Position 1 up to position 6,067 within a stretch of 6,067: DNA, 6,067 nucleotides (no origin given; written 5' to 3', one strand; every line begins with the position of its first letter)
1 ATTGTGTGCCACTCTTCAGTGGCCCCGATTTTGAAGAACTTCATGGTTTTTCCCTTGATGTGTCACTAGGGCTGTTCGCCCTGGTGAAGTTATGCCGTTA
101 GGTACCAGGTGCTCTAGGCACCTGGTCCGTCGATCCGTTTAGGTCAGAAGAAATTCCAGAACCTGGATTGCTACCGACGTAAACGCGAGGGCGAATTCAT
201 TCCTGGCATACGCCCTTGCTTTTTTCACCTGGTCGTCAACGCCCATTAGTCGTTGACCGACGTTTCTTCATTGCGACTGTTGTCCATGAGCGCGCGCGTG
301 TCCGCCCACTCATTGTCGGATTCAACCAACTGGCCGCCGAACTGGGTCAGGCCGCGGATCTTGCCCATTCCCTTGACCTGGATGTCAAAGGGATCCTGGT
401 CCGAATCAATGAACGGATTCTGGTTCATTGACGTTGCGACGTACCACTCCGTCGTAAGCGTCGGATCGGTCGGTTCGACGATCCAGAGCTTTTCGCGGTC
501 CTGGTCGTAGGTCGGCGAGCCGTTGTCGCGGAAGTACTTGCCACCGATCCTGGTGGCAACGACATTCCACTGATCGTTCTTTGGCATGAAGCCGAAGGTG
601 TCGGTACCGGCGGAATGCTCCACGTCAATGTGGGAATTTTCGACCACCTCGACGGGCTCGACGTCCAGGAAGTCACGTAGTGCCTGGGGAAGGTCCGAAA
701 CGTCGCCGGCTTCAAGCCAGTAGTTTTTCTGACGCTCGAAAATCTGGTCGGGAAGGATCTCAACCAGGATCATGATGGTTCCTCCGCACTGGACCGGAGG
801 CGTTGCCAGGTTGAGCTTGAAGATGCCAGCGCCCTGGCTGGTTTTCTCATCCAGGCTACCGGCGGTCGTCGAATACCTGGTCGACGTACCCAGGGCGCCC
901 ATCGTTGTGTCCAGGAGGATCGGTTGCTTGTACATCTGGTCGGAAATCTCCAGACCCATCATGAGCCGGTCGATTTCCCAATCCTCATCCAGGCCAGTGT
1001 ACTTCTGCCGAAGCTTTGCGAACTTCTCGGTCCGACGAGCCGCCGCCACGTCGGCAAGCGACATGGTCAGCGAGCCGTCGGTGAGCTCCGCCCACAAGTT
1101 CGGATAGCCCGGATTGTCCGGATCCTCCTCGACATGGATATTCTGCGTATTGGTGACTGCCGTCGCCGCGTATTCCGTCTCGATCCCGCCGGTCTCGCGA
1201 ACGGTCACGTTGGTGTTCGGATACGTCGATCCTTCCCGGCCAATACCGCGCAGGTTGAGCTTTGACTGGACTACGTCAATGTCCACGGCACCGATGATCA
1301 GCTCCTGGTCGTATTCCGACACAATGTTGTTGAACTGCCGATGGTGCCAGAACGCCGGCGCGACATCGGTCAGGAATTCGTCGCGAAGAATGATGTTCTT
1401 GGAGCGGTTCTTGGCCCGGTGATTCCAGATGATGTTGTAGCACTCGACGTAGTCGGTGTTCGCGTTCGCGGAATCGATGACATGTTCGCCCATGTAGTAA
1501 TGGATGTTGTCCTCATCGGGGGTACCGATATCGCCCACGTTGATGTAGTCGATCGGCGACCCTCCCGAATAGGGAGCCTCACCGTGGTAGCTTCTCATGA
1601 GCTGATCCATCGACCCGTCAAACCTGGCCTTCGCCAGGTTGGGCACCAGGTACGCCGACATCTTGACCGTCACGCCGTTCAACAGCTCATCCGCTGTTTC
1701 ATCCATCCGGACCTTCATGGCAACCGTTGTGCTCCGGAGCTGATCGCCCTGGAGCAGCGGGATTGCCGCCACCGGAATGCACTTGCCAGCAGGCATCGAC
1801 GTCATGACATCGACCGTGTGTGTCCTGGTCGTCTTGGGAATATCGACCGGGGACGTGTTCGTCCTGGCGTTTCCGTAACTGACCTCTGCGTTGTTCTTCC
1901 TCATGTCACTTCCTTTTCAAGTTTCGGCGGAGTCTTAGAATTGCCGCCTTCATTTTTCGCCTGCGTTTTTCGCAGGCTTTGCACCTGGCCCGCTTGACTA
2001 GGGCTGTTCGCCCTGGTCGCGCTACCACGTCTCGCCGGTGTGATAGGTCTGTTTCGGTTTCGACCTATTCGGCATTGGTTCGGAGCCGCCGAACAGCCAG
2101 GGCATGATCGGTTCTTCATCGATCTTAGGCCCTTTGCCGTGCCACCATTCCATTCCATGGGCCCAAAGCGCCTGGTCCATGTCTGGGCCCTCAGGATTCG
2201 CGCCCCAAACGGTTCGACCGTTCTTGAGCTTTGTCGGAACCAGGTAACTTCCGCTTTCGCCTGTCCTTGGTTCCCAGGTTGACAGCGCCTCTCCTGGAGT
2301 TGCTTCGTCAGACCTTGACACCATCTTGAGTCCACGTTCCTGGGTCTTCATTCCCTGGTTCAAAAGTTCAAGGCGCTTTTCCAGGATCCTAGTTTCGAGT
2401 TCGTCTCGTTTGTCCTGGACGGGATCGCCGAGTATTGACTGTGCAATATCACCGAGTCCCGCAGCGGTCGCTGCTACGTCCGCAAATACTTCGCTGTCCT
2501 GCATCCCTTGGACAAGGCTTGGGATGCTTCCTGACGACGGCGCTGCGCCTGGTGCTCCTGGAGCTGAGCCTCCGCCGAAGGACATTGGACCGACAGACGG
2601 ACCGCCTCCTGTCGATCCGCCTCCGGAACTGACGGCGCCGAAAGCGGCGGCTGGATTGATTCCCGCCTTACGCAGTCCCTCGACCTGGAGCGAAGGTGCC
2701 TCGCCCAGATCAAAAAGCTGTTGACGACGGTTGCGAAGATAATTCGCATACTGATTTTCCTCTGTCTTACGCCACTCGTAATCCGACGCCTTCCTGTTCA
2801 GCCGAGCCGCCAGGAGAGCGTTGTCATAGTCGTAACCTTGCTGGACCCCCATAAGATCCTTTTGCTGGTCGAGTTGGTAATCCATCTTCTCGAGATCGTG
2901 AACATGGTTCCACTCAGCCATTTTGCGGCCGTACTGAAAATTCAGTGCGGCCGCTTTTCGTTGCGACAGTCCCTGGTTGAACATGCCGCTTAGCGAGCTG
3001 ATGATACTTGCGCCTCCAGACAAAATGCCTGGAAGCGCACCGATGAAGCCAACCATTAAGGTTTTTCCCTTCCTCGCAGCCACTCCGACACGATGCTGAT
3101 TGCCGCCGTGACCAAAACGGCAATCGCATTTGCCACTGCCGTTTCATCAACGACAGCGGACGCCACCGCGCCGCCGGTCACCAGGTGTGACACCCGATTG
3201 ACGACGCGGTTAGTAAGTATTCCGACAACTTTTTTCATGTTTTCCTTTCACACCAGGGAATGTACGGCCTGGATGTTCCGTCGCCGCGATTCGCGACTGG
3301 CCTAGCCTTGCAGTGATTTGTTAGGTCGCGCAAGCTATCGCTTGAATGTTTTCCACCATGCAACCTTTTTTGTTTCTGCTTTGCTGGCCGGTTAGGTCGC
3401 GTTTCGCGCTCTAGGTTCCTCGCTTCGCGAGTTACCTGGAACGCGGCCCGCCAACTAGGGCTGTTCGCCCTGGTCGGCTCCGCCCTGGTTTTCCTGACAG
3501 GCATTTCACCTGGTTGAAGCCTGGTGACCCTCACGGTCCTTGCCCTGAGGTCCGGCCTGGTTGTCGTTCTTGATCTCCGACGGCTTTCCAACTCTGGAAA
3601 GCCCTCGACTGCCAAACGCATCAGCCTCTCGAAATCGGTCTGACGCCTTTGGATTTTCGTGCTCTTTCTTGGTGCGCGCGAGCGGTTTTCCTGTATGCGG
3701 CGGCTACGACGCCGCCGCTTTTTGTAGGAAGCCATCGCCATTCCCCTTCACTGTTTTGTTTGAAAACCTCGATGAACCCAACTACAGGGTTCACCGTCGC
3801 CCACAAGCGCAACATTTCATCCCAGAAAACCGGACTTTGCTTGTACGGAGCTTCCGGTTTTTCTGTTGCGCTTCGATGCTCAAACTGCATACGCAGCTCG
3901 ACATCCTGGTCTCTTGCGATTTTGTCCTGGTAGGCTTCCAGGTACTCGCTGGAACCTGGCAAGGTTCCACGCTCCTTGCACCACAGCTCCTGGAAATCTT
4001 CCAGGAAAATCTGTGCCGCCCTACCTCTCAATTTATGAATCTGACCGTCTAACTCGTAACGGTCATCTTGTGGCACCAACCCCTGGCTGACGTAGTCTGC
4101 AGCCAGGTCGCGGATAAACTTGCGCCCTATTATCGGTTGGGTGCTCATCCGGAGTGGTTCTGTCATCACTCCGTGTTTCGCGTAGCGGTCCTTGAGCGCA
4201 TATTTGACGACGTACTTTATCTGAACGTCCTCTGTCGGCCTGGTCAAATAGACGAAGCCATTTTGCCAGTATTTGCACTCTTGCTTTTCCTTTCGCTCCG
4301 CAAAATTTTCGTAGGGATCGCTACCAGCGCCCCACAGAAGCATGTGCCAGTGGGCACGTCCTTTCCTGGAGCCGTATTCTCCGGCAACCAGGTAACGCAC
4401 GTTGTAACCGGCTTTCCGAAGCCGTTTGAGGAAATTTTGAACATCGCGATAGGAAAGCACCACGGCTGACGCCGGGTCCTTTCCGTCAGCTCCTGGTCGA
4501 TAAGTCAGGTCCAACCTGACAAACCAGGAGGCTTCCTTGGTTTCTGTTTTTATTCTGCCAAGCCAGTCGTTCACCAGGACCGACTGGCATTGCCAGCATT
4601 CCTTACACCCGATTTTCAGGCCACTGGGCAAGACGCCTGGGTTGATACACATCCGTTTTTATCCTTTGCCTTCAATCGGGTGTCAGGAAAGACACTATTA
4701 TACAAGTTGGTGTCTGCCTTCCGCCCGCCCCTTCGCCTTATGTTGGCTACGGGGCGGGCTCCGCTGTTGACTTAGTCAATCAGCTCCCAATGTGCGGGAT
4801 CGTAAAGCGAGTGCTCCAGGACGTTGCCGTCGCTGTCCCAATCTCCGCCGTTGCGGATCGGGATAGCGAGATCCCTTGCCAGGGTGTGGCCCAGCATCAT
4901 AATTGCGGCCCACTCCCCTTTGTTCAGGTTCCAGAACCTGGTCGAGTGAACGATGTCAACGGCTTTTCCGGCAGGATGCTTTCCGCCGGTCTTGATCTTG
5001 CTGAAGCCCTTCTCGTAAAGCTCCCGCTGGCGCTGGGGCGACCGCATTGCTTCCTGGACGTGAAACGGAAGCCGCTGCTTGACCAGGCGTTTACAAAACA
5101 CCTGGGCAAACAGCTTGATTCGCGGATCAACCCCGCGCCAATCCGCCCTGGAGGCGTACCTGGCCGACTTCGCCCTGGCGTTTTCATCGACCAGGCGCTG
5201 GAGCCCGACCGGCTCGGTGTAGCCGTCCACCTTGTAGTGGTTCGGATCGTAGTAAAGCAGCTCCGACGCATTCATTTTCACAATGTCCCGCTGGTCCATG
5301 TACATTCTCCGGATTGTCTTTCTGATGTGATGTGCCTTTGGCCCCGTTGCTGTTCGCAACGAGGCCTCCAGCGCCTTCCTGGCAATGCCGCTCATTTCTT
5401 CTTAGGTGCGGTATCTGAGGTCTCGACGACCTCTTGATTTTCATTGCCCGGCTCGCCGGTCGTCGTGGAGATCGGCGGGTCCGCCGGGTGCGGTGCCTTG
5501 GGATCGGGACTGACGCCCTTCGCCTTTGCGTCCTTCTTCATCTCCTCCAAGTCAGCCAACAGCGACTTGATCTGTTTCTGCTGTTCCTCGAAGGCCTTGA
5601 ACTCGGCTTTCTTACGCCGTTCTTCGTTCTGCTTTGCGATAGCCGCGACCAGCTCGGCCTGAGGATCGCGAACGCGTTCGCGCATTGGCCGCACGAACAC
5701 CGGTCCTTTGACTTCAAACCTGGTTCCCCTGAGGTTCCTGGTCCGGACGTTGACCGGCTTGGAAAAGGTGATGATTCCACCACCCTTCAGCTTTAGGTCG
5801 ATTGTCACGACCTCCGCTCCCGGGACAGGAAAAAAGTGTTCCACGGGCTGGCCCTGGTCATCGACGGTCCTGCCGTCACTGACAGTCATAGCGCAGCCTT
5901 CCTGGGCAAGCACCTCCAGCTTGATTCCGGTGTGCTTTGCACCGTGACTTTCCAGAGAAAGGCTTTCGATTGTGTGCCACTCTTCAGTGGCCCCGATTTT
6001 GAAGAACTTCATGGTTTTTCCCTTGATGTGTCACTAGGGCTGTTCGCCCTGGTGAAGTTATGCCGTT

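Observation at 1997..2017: Perfectly conserved 21-nt stem-loop element present at three module boundaries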

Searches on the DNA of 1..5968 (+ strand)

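Call 6: search_dna_similar(query=window:1-5968:+, collection=phages, mode=distant, max_rows=20)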
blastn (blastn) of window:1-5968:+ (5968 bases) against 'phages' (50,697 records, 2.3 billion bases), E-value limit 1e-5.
Records with a match: 2; places in all: 2; records where one place covers at least 80% of the query: 0.
Best place of each record, by identity: 80-90% 1; 60-80% 1.
By first word of the organism name: Tortoise 2.
By host as written in the record: Gopherus morafkai 2.
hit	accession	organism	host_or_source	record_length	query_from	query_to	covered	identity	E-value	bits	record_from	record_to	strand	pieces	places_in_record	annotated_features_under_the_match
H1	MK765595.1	Tortoise microvirus 43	Gopherus morafkai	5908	1283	1430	2%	71.3%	4e-9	73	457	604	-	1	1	major capsid protein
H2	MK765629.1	Tortoise microvirus 76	Gopherus morafkai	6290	1598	1658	1%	82.0%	7e-6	62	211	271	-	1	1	major capsid protein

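Call 89: search_dna_similar(query=window:3444-3484:-, collection=phages, mode=distant, max_evalue=10, max_rows=10)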
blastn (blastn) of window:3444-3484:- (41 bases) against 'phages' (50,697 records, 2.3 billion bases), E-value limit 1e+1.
Records with a match: 18; places in all: 19; records where one place covers at least 80% of the query: 1.
Best place of each record, by identity: >=99% 2; 95-99% 6; 90-95% 5; 80-90% 5.
By first word of the organism name: Streptomyces 5; Brevundimonas 3; Caulobacter 2; Bordetella 2; Blackfly 1; Microbacterium 1; Xanthomonas 1; Microviridae 1; Gordonia 1; Mycobacterium 1.
By host as written in the record: Brevundimonas pondensis LVF1 2; Streptomyces scabiei RL-34 2; Caulobacter crescentus 2; Bordetella bronchiseptica 4715 2; Brevundimonas goettingensis LVF2 1; Streptomyces mirabilis NRRL B-2400 1; Streptomyces lividans JI 1326 1; Austrosimulium ungulatum 1; and 6 more.
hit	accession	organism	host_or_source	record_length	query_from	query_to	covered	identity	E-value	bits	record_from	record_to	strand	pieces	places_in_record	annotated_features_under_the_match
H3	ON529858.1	Brevundimonas phage vB_BgoS-Bajun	Brevundimonas goettingensis LVF2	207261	1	39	95%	80.0%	8e+0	32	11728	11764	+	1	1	bifunctional NMN adenylyltransferase/nudix hydrolase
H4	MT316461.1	Streptomyces phage Galactica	Streptomyces mirabilis NRRL B-2400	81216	7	36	73%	87.1%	6e-1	36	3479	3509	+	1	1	3: portal protein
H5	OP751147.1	Streptomyces phage Andris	Streptomyces lividans JI 1326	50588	1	28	68%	86.2%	8e+0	32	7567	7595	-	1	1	10: major capsid protein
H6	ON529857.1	Brevundimonas phage vB_BpoS-Kikimora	Brevundimonas pondensis LVF1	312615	1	26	63%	88.5%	2e+0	35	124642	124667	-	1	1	bifunctional NMN adenylyltransferase/nudix hydrolase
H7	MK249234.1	Blackfly microvirus SF02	Austrosimulium ungulatum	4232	12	36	61%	92.0%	2e+0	35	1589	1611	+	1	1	hypothetical protein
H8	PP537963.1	Microbacterium phage FireCastle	Microbacterium foliorum NRRL B-24224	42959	1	27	66%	85.2%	8e+0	32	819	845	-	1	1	2: hypothetical protein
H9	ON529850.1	Brevundimonas phage vB_BpoS-Gurke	Brevundimonas pondensis LVF1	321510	5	28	59%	91.7%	6e-1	36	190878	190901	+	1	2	hypothetical protein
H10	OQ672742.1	Streptomyces phage phiScoe10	Streptomyces coelicolor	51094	5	25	51%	95.2%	2e+0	35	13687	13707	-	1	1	tail assembly chaperone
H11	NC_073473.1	Streptomyces phage TurkishDelight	Streptomyces scabiei RL-34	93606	1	22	54%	90.9%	8e+0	32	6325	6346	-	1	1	10: membrane protein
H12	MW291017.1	Streptomyces phage TurkishDelight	Streptomyces scabiei RL-34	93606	1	22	54%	90.9%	8e+0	32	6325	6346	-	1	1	10: membrane protein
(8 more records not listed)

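Call 90: search_dna_similar(query=window:3444-3484:-, collection=plasmids, mode=distant, max_evalue=10, max_rows=10)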
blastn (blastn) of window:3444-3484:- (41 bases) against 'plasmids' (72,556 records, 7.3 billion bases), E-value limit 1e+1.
Records with a match: 61; places in all: 72; records where one place covers at least 80% of the query: 3.
Best place of each record, by identity: >=99% 9; 95-99% 15; 90-95% 19; 80-90% 17; 60-80% 1.
By first word of the organism name: Azospirillum 14; Streptomyces 9; Paracoccus 6; Cupriavidus 3; Rhizobium 3; Pseudomonas 3; Haloferax 3; Mycolicibacterium 2; Agrobacterium 2; Embleya 2; and 13 more.
By predicted mobility (MOB-suite, as given by PLSDB): non-mobilizable 44; mobilizable 9; conjugative 8.
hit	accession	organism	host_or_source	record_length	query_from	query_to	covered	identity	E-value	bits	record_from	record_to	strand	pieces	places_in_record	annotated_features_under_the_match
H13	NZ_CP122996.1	Mycolicibacterium aubagnense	wall sediment of Poderosa mine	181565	4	41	93%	82.1%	6e+0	34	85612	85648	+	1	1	hypothetical protein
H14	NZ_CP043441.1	Cupriavidus campinensis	cell culture,soil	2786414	3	41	95%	79.5%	2e+0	36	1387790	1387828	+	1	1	none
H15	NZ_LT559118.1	Nonomuraea gerenzanensis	-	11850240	5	40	88%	83.8%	6e+0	35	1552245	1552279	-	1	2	none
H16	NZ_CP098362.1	Paracoccus sp. TOH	cell cuture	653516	1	31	76%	90.3%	1e-2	44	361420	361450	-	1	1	nitrate reductase cytochrome c-type subunit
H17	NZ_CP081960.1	Halobaculum magnesiiphilum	cell culture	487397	9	38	73%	90.3%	1e-1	40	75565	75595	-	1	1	tellurite resistance/C4-dicarboxylate transporter family protein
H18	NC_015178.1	Acidiphilium multivorum AIU301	-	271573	1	31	76%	87.1%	1e-1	39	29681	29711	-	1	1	TVP38/TMEM64 family protein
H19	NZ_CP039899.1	Agrobacterium tumefaciens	-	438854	5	35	76%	83.9%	6e+0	35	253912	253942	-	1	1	IclR family transcriptional regulator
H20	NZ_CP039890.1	Agrobacterium tumefaciens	-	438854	5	35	76%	83.9%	6e+0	35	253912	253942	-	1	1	IclR family transcriptional regulator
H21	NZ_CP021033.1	Rhizobium sp. NXC14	Phaseolus vulgaris,cell culture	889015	5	35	76%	83.9%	6e+0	35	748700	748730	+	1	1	none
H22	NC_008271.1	Rhodococcus jostii RHA1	-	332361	12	41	73%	84.4%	6e+0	34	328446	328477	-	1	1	none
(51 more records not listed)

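Call 91: get_annotated_region(hit=H7, flank=2500)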
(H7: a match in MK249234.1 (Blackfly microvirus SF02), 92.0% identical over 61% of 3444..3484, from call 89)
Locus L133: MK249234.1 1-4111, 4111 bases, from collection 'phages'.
description: Blackfly microvirus SF02 isolate 213, complete genome.
organism: Blackfly microvirus SF02 (NCBI taxid 2576452)
taxonomy: Viruses; Monodnaviria; Sangervirae; Phixviricota; Malgrandaviricetes; Petitvirales; Microviridae; Microvirus
host: Austrosimulium ungulatum; source: whole insect; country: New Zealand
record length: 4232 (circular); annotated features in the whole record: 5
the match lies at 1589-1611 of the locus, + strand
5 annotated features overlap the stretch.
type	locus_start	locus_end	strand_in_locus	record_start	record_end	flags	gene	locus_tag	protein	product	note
CDS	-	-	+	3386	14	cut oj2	-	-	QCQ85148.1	replication initiator protein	similar to PHA00330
CDS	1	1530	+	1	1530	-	-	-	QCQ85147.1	major capsid protein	similar to PHA00363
CDS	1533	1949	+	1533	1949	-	-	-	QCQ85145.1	hypothetical protein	unknown microvirus-like protein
CDS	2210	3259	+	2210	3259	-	-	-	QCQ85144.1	DNA pilot protein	similar to PHA00327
CDS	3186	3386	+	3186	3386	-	-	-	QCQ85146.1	hypothetical protein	unknown microvirus-like protein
